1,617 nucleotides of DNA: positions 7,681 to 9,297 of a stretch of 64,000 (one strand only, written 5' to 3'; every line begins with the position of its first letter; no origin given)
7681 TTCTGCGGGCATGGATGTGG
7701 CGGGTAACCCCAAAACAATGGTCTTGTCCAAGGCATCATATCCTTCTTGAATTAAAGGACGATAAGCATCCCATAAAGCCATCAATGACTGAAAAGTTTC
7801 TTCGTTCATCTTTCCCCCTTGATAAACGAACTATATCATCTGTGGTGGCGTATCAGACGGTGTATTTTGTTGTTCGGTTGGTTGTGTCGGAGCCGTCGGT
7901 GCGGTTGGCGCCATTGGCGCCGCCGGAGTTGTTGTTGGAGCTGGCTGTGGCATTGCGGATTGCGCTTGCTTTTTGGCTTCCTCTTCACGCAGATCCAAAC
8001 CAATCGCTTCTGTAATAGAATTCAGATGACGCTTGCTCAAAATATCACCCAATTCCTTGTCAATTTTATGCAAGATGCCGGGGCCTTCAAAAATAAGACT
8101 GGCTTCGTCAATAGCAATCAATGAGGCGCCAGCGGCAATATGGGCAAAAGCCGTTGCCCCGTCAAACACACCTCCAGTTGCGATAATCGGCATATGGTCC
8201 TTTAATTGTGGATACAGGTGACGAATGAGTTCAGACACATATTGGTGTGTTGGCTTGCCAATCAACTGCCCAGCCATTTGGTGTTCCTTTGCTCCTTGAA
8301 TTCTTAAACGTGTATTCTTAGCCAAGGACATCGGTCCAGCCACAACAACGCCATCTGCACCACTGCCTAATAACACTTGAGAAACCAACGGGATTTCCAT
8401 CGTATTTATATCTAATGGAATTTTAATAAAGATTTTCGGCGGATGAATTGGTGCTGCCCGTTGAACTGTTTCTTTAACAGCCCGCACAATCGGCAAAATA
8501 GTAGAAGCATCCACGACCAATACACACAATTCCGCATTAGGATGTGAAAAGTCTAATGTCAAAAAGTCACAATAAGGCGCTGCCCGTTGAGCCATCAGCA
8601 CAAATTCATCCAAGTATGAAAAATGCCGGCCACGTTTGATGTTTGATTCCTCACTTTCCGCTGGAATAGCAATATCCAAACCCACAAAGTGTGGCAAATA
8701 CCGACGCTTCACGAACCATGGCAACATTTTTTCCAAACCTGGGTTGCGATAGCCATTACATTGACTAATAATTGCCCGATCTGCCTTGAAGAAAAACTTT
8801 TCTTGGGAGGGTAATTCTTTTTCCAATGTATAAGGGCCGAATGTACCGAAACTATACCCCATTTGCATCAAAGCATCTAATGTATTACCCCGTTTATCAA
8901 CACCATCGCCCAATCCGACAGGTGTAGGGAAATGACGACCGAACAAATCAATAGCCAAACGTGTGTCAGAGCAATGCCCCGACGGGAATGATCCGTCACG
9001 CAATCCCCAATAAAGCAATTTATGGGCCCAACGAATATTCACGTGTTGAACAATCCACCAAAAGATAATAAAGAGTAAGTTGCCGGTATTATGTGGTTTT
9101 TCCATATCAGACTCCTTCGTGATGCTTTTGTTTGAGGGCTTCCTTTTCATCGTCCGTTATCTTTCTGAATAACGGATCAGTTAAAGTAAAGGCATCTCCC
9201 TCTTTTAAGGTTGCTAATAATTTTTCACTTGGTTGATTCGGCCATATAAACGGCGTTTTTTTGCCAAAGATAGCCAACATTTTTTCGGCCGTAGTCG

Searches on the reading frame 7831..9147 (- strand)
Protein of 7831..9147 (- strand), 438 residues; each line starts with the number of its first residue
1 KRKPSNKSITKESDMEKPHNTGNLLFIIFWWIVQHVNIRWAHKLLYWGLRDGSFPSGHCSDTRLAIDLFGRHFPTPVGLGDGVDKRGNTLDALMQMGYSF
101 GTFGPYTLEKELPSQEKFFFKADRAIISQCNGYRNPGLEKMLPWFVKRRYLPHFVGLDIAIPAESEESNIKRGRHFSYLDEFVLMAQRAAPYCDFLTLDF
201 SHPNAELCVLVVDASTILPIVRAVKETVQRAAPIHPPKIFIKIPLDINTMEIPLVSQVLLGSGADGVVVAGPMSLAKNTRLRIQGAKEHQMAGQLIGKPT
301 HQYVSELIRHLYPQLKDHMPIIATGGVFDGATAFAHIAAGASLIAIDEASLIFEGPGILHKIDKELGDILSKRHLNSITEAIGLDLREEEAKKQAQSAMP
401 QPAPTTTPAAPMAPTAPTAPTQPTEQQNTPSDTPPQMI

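Call 43: search_protein_families(library=pfam, proteins=[window:7831-9147:-], max_evalue=0.00001)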
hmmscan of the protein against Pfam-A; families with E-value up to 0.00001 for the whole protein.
window:7831-9147:- (438 aa): 1 family
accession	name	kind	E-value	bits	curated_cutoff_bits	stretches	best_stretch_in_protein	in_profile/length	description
PF01180.27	DHO_dh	-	4e-29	102.2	27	1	64-370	2-291/291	Dihydroorotate dehydrogenase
